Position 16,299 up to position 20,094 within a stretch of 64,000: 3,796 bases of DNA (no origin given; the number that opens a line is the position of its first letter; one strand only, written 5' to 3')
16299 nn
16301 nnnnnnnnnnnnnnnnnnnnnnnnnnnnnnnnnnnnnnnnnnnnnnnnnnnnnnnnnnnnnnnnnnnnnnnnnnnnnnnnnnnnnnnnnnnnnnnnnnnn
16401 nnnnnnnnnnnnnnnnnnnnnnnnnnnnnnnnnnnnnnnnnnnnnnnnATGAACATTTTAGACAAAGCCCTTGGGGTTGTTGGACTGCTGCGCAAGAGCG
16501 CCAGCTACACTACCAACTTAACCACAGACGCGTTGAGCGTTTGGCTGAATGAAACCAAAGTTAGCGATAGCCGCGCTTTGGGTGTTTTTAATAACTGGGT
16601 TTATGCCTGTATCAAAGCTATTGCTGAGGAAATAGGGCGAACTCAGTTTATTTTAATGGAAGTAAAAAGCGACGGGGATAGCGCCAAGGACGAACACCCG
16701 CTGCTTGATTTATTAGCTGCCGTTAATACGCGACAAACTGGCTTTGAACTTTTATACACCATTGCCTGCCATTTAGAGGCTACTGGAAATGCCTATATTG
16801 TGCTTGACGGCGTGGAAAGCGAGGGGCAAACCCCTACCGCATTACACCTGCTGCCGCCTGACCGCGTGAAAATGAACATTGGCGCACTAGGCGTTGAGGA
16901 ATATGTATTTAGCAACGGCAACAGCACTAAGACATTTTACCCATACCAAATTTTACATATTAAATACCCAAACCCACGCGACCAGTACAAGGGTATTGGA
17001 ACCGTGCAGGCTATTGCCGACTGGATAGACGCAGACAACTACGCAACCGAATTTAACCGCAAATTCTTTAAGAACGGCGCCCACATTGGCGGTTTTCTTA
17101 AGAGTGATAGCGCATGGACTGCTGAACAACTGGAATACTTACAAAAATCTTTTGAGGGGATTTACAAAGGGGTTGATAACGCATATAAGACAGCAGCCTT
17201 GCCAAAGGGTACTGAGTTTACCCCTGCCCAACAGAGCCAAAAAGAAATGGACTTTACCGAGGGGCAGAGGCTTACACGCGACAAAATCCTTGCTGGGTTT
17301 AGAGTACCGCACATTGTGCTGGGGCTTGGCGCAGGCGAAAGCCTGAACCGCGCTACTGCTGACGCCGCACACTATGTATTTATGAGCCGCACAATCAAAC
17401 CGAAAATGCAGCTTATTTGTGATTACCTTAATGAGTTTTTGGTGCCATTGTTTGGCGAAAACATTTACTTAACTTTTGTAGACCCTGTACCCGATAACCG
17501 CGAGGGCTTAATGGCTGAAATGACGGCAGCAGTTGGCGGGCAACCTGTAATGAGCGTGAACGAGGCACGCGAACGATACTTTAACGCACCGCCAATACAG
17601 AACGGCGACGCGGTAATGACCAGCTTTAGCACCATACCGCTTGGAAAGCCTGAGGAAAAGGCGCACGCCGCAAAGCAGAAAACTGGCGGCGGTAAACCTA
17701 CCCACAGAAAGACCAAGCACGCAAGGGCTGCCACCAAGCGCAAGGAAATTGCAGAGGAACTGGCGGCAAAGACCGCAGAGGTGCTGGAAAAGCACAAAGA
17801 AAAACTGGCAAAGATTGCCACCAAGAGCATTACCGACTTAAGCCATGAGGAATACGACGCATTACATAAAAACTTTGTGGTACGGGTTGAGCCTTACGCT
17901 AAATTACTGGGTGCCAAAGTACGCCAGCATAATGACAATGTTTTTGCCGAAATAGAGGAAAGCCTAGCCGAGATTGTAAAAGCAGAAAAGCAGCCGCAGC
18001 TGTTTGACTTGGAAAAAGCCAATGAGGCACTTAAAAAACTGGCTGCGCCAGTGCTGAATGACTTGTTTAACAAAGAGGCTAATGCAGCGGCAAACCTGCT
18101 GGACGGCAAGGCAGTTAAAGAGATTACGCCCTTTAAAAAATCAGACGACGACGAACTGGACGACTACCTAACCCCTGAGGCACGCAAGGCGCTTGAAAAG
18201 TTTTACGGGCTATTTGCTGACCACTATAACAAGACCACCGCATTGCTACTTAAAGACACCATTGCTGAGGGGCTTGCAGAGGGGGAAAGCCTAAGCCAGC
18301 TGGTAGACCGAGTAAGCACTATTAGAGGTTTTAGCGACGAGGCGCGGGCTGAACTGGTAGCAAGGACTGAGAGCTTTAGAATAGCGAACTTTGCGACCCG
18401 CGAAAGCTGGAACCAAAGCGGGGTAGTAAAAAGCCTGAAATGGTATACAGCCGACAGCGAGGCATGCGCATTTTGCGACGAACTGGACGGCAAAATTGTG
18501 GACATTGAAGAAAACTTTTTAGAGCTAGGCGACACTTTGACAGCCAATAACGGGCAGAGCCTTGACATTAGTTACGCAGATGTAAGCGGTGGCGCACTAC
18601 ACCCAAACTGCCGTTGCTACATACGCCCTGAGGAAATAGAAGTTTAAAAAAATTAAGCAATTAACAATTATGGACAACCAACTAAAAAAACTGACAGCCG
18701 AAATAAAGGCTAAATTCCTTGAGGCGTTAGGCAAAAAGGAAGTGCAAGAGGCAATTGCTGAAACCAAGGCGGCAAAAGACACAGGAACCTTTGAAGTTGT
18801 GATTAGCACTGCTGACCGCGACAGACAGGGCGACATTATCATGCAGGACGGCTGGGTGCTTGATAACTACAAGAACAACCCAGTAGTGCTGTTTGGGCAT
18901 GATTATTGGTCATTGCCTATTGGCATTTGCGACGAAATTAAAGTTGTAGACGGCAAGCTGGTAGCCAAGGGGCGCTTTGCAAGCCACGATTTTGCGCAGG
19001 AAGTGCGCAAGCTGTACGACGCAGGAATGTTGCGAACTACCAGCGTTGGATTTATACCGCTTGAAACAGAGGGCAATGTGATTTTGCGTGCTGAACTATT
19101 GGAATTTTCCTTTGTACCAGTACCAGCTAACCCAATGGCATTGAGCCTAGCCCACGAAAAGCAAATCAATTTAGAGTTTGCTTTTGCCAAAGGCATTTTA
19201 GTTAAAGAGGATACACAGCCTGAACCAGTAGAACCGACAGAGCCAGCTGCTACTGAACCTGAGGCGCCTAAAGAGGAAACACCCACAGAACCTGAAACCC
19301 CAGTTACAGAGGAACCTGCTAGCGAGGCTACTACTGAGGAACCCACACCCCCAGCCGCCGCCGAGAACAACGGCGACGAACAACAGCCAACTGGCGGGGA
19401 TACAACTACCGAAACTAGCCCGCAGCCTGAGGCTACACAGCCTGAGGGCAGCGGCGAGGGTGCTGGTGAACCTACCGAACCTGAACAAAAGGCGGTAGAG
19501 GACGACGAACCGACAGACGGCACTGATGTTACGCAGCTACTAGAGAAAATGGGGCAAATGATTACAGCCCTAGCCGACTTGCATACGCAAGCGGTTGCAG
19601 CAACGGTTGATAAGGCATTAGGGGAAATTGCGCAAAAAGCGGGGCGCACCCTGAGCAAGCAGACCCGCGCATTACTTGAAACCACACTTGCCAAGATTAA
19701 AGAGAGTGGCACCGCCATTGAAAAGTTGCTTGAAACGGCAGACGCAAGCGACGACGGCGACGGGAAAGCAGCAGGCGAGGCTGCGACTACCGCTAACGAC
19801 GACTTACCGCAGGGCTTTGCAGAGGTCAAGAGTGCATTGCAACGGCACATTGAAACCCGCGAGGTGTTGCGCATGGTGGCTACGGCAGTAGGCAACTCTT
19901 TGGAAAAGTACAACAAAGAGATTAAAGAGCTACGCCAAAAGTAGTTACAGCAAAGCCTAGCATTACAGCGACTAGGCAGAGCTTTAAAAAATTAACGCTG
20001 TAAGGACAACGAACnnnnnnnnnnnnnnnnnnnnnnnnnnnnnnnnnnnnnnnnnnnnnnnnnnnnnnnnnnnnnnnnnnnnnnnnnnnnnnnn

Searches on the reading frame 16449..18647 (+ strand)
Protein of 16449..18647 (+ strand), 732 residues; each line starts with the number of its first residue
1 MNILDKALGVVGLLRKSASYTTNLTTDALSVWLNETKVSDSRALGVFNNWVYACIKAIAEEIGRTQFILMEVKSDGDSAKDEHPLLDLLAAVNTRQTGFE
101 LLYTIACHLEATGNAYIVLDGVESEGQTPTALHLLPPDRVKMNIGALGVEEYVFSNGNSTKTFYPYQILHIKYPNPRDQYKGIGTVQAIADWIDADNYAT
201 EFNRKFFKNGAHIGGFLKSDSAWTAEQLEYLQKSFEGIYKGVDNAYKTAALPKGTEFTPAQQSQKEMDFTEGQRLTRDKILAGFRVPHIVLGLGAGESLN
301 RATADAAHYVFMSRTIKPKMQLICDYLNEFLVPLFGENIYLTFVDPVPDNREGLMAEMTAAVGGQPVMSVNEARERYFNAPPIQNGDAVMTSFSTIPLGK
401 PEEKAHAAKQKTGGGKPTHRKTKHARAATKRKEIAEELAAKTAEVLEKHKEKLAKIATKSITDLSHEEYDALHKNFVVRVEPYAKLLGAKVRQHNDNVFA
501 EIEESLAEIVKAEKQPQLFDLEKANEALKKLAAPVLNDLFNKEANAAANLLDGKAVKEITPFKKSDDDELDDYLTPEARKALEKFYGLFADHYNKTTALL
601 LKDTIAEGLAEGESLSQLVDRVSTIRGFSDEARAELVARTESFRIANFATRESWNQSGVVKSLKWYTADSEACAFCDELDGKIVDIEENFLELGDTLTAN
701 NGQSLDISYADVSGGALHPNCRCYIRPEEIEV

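Call 6: search_protein_families(library=phrogs, proteins=[window:16449-18647:+])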
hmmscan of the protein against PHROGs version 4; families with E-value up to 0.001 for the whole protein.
window:16449-18647:+ (732 aa): 18 families
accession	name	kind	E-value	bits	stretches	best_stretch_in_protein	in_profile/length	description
phrog_2662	-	head and packaging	1.1e-103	349.1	1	40-728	59-708/717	portal protein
phrog_12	-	head and packaging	4.4e-70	238.4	1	48-479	93-505/646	portal protein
phrog_5929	-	head and packaging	1.9e-19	70.9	1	199-414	4-218/228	portal protein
phrog_2468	-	head and packaging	4.6e-17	63.5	1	473-691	25-243/303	head morphogenesis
phrog_4728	-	head and packaging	1.5e-15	58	1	426-728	17-299/591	head morphogenesis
phrog_115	-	head and packaging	1e-14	55.7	1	601-729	210-318/665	minor head protein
phrog_595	-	head and packaging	1.7e-14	55.1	1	450-727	49-296/513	head maturation protease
phrog_6577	-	unknown function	2.6e-12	46.8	1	537-727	43-228/1066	-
phrog_68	-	head and packaging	1.3e-11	44.8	1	150-325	139-322/344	portal protein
phrog_2271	-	head and packaging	1.6e-10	40.4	1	39-390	44-393/859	portal protein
phrog_3517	-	head and packaging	3.5e-09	37.4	1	631-728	232-328/371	head morphogenesis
phrog_241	-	head and packaging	4.6e-09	36.8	1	521-727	82-272/679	head morphogenesis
phrog_19443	-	head and packaging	5.3e-08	32.8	1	602-727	173-283/579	minor head protein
phrog_2841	-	head and packaging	1.3e-06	28.7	1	601-688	199-285/525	minor head protein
phrog_15127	-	head and packaging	1.4e-06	28.1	1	491-704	28-235/602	head protein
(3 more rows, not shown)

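Call 7: search_protein_families(library=pfam, proteins=[window:16449-18647:+])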
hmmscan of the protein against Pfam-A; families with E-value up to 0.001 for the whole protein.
window:16449-18647:+ (732 aa): 2 families
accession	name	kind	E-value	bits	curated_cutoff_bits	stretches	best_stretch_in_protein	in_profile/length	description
PF04860.17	Phage_portal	-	1.4e-60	205.6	39.1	1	51-376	3-319/321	Phage portal protein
PF04233.19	Phage_Mu_F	-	6.1e-13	49.9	29.6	1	602-725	4-111/112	Phage Mu protein F like protein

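Call 11: search_dna_similar(query=window:16449-18647:+, collection=phages, mode=protein, max_rows=30)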
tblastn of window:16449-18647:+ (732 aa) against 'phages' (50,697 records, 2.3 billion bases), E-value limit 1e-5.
Records with a match: 983; places in all: 984; records where one place covers at least 80% of the query: 2.
Best place of each record, by identity: <60% 983.
By first word of the organism name: Mycobacterium 132; Streptococcus 99; Bacillus 94; Vibrio 86; Gordonia 84; Streptomyces 80; Arthrobacter 43; Stx1a-converting 34; Pseudomonas 26; Burkholderia 21; and 75 more.
By host as written in the record: - 192; Mycobacterium smegmatis mc2 155 110; Gordonia terrae 3612 67; Streptomyces griseus ATCC 10137 34; Arthrobacter globiformis B-2979 20; Streptomyces lividans JI 1326 18; Bacillus anthracis 16; Ralstonia solanacearum 14; and 282 more.
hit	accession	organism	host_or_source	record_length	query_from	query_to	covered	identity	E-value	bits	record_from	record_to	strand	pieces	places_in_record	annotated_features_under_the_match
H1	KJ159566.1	Geobacillus phage GBK2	Geobacillus kaustophilus ATCC 8005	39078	48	690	88%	26.1%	3e-32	140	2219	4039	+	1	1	portal protein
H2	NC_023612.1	Geobacillus phage GBK2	Geobacillus kaustophilus ATCC 8005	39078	48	690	88%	26.1%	3e-32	140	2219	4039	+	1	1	portal protein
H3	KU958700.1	Streptomyces phage Chymera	Streptomyces venezuelae ATCC 10712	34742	52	727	61%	25.8%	5e-10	132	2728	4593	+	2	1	portal protein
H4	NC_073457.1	Streptomyces phage Chymera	Streptomyces venezuelae ATCC 10712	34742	52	727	61%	25.8%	5e-10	132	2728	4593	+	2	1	portal protein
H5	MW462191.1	Bacteriophage sp.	freshwater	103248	16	375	49%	28.8%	3e-24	115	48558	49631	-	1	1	portal protein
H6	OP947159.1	Desulfofustis phage LS06-2018-MD02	-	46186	47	417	51%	27.8%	2e-22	109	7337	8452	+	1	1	portal protein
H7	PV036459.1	phage IMGVR 517045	human feces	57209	14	417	55%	25.1%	2e-15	87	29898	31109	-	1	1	portal protein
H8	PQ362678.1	Arthrobacter phage Juno112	Arthrobacter globiformis B-2979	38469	13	405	54%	25.8%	2e-20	102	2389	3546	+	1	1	4: portal protein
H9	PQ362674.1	Arthrobacter phage KHumphrey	Arthrobacter atrocyaneus NRRL B-2883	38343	13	405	54%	25.8%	6e-20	101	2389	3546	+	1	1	4: portal protein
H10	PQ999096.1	Arthrobacter phage PhluffyCoco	Arthrobacter globiformis B-2979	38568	13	405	54%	25.8%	6e-20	101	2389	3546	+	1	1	4: portal protein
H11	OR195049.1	Arthrobacter phage RedFox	Arthrobacter globiformis B-2979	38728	13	405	54%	25.8%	6e-20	101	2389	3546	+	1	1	4: portal protein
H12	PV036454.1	Christensenellales phage IMGVR 15666929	Christensenellales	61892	51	399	48%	28.6%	2e-18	96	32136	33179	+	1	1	portal protein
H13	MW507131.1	Arthrobacter phage Leona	Arthrobacter globiformis B-2979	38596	13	405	54%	25.3%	2e-19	100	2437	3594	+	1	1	4: portal protein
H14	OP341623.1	Parageobacillus phage vB_PtoS_NIIg3.2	Parageobacillus toebii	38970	13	416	55%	24.5%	3e-10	70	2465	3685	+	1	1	portal protein | prohead protease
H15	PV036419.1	Christensenellales phage NatCom_6392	Christensenellales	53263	51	399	48%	28.3%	5e-17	92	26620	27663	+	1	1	portal protein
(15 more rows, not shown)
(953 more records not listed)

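Call 13: find_related_loci(query=window:16449-18647:+, collection=viral_contigs, flank=4000)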
Query window:16449-18647:+ (732 aa) in viral_contigs; peptide patterns used: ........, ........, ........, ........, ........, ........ (x = any residue, [..] = any of these).
3 stretches matched a pattern; 1 encode a relative of the query (tblastn E <= 1e-3); 1 distinct loci.
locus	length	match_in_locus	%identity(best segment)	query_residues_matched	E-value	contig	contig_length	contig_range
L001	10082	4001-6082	42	27-732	0e+0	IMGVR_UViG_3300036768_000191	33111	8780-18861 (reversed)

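Call 14: find_related_loci(query=window:16449-18647:+, collection=genome_contigs, flank=4000)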
Query window:16449-18647:+ (732 aa) in genome_contigs; peptide patterns used: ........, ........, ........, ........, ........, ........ (x = any residue, [..] = any of these).
67 stretches matched a pattern, but none encodes a relative of the query by tblastn (E <= 1e-3).

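Call 16: find_homologous_proteins(query=window:16449-18647:+, max_evalue=1e-30)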
Query window:16449-18647:+ (732 aa): 369 proteins with E <= 1e-30 among 8000 candidates; the best 120 are listed.
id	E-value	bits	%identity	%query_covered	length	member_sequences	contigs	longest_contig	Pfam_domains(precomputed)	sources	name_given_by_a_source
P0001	0.0e+0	1655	100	100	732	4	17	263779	PF04233.20,PF04860.18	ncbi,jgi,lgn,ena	jgi:HK97 family phage portal protein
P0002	0.0e+0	1340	81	100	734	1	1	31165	PF04233.20,PF04860.18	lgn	-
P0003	5.1e-256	869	55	100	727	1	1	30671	PF04233.20,PF04860.18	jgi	-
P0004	2.8e-216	738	50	100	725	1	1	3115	PF04233.20,PF04860.18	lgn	-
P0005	2.1e-213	729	50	100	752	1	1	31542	PF04233.20,PF04860.18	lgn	-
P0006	4.1e-213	728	49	100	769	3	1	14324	PF04233.20,PF04860.18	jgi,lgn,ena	-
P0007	6.5e-212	724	48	100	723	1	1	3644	PF04233.20,PF04860.18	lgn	-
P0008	1.9e-211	722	48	100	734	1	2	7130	PF04233.20,PF04860.18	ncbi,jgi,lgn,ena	-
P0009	3.5e-210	718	49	100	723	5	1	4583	PF04233.20,PF04860.18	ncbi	-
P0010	4.7e-210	718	49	100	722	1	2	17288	PF04233.20,PF04860.18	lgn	-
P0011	6.1e-210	717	47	100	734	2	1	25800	PF04233.20,PF04860.18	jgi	-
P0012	7.5e-210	717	49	100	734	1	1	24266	PF04233.20,PF04860.18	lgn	-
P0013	5.7e-209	714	48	100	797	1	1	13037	PF04233.20,PF04860.18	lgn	-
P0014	7.4e-207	707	48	100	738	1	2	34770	PF04233.20,PF04860.18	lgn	-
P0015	9.0e-207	707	48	100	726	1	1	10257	PF04233.20,PF04860.18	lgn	-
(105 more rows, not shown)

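Call 17: find_encoding_contigs(protein=P0001, flank=3000, max_places=10)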
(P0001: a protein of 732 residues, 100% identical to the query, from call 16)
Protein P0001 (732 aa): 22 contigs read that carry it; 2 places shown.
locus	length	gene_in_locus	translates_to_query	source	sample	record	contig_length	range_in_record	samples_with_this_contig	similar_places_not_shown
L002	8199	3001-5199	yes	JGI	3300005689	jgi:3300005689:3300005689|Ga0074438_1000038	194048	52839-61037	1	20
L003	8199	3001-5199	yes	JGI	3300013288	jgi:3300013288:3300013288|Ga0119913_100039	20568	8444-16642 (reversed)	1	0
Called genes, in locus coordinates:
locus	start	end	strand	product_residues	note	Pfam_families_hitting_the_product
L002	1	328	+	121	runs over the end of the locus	-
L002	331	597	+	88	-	-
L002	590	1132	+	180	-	-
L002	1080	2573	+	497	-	-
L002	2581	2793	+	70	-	-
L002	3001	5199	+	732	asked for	PF04860:Phage_portal, PF04233:Phage_Mu_F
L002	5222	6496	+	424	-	-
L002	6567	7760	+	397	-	PF05065:Phage_capsid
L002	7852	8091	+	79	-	-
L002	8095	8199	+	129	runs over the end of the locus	-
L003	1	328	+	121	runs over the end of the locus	-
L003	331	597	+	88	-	-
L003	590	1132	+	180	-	-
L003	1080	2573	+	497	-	-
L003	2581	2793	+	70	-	-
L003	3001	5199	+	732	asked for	PF04860:Phage_portal, PF04233:Phage_Mu_F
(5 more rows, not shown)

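Call 18: find_encoding_contigs(protein=P0002, flank=4000, max_places=4)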
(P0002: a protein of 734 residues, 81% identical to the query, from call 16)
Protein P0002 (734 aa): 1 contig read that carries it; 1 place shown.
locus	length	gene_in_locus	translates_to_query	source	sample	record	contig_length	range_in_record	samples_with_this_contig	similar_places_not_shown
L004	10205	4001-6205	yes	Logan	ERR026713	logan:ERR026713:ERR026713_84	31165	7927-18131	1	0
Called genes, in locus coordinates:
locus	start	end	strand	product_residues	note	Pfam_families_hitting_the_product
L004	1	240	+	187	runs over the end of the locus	PF05866:RusA (weak)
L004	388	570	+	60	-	-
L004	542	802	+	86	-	PF18903:DUF5659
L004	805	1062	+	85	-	-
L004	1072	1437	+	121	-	-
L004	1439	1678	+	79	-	-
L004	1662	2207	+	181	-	-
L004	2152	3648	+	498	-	-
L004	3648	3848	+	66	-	-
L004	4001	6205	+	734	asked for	PF04860:Phage_portal, PF04233:Phage_Mu_F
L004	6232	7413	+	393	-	-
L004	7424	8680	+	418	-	PF05065:Phage_capsid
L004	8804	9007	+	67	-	-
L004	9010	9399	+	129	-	-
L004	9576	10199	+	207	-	PF05135:Phage_connect_1 (faint), PF24163:HCP (weak)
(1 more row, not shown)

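Call 19: find_encoding_contigs(protein=P0003, flank=4000, max_places=4)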
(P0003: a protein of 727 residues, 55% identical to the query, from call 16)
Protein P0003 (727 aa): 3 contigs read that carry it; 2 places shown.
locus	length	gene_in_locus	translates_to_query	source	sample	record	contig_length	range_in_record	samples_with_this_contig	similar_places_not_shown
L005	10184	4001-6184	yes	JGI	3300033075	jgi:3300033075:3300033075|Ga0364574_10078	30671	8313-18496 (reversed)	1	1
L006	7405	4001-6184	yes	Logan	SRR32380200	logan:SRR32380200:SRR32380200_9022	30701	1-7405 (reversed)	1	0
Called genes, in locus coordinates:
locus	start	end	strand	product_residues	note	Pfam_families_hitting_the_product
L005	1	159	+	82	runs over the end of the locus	-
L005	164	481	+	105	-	-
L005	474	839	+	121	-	-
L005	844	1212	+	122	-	-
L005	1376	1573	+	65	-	-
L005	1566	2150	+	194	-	-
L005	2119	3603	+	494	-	-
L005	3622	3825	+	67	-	PF10055:DUF2292 (weak)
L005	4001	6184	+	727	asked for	PF04860:Phage_portal, PF04233:Phage_Mu_F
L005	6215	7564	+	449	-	-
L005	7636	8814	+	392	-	PF05065:Phage_capsid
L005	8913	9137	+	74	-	-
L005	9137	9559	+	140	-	-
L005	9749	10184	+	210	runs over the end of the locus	PF05135:Phage_connect_1 (faint), PF24163:HCP (weak)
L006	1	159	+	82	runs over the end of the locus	-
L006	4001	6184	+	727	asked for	PF04860:Phage_portal, PF04233:Phage_Mu_F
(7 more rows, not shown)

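Call 26: find_related_loci(query=A2, collection=metagenome_contigs, flank=3500)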
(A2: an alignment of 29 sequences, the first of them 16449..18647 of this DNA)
Query A2 (732 aa) in metagenome_contigs; peptide patterns used: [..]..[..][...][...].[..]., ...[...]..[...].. (x = any residue, [..] = any of these).
335 stretches matched a pattern; 209 encode a relative of the query (tblastn E <= 1e-3); the best 80 are kept; 80 distinct loci.
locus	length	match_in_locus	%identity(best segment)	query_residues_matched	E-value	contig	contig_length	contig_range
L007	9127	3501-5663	49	1-730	0e+0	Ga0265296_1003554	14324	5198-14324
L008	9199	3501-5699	47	1-732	0e+0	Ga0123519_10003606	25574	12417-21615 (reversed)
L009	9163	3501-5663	49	1-732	0e+0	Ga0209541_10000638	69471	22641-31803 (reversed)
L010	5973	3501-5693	48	2-732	0e+0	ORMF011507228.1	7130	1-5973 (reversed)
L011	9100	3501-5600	46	23-730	0e+0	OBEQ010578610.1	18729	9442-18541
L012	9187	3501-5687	46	1-732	0e+0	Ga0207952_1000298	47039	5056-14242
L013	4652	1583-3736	47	1-732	0e+0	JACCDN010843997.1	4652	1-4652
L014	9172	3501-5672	46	1-732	0e+0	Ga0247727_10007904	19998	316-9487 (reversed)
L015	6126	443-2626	46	1-732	0e+0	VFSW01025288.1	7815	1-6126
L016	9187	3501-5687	46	1-732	0e+0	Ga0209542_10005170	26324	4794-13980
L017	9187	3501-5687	46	1-732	0e+0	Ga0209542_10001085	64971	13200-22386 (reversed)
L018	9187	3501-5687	46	1-732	0e+0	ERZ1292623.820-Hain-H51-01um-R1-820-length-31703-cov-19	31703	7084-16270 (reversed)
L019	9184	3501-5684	46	1-730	0e+0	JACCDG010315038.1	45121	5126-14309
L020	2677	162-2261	45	23-730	0e+0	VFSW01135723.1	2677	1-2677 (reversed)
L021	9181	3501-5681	45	1-732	0e+0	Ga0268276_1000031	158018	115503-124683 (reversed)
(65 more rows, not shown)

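Call 27: find_related_loci(query=A2, collection=genome_contigs, flank=3500)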
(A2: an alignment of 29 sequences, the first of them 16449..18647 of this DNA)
Query A2 (732 aa) in genome_contigs; peptide patterns used: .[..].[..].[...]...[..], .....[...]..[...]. (x = any residue, [..] = any of these).
64 stretches matched a pattern; 23 encode a relative of the query (tblastn E <= 1e-3); 22 distinct loci.
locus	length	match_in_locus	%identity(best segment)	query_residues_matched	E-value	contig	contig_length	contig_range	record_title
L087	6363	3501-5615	49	12-732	0e+0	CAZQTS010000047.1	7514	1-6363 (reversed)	MAG TPA_asm: uncultured Gammaproteobacteria bacterium isolate SRP269290_co3_792 genome assembly, contig: NODE_13789_leng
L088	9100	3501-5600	47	23-730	0e+0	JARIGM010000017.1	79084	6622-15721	MAG: Candidatus Kaiserbacteria bacterium isolate CullarsAll.DT.26 k141_737919, whole genome shotgun sequence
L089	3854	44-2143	46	23-730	0e+0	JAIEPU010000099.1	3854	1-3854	MAG: bacterium isolate co.spades.DASTOOL.2.5kb_060 c_000000382968, whole genome shotgun sequence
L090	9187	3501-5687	46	1-732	0e+0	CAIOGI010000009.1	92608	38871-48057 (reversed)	MAG: Candidatus Taylorbacteria bacterium isolate Loclat_bin-01970 genome assembly, contig: bin-01970:09/13, whole genome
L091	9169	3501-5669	44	1-732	0e+0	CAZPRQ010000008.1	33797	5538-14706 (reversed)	MAG TPA_asm: uncultured Candidatus Saccharibacteria bacterium isolate SRP286056_co1_790 genome assembly, contig: NODE_13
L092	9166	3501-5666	44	1-732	0e+0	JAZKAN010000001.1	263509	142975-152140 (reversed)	MAG: Patescibacteria group bacterium isolate ADI_H3L2_1_122_18_3-bin027_1 ADIH3L21_B027_1_000000000001, whole genome sho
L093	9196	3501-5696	43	1-732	0e+0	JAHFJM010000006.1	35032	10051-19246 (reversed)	MAG: Candidatus Peribacteria bacterium isolate nzgw386 NODE_1094_length_35033_cov_18.407281, whole genome shotgun sequen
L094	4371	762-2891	44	1-732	0e+0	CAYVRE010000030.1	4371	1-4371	MAG TPA_asm: uncultured Candidatus Saccharibacteria bacterium isolate SRP178699_co1_238 genome assembly, contig: NODE_30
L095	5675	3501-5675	42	2-723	0e+0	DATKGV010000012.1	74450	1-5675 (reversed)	MAG TPA_asm: Candidatus Paceibacterota bacterium isolate SMAG_U14560 k141_171700, whole genome shotgun sequence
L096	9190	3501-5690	45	3-732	0e+0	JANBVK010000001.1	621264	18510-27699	MAG: Patescibacteria group bacterium isolate AMOR_Bin_147 NODE_1_length_621264_cov_13.613588, whole genome shotgun seque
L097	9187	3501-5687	46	1-732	0e+0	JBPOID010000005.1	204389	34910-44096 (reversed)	MAG: Candidatus Tayloriibacteriota bacterium isolate MAG_71 c_000000444523, whole genome shotgun sequence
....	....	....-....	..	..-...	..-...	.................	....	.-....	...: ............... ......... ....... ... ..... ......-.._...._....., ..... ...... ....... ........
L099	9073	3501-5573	36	1-725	1e-130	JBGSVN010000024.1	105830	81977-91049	MAG: Patescibacteria group bacterium isolate JTS-AC458 k141_4233987, whole genome shotgun sequence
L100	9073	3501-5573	35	1-725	2e-128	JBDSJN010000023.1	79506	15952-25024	MAG: Patescibacteria group bacterium isolate cluster1_bin.323 k127_2443860, whole genome shotgun sequence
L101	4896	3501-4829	47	1-438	4e-128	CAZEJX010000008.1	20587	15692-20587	MAG TPA_asm: uncultured Candidatus Saccharibacteria bacterium isolate SRP273308_co1_406 genome assembly, contig: NODE_27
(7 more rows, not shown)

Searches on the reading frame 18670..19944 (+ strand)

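Call 6: search_protein_families(library=phrogs, proteins=[window:18670-19944:+])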
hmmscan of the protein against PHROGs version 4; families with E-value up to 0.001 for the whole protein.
window:18670-19944:+ (424 aa): 6 families
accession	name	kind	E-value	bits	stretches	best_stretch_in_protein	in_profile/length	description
phrog_80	-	head and packaging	1.6e-20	74.8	1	22-387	216-520/607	head maturation protease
phrog_617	-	head and packaging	7.6e-19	69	1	32-232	19-200/626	major head protein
phrog_11321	-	unknown function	5.5e-18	66.5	1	42-165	4-142/327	-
phrog_3244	-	head and packaging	1.2e-09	39.3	1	31-167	25-185/326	head maturation protease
phrog_4523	-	head and packaging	1.5e-08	34.9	1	29-342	20-293/644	major head and protease protein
phrog_7015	-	head and packaging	0.00026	21.6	1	29-166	6-143/240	head maturation protease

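Call 7: search_protein_families(library=pfam, proteins=[window:18670-19944:+])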
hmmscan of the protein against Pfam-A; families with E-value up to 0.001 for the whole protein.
window:18670-19944:+ (424 aa): 0 families
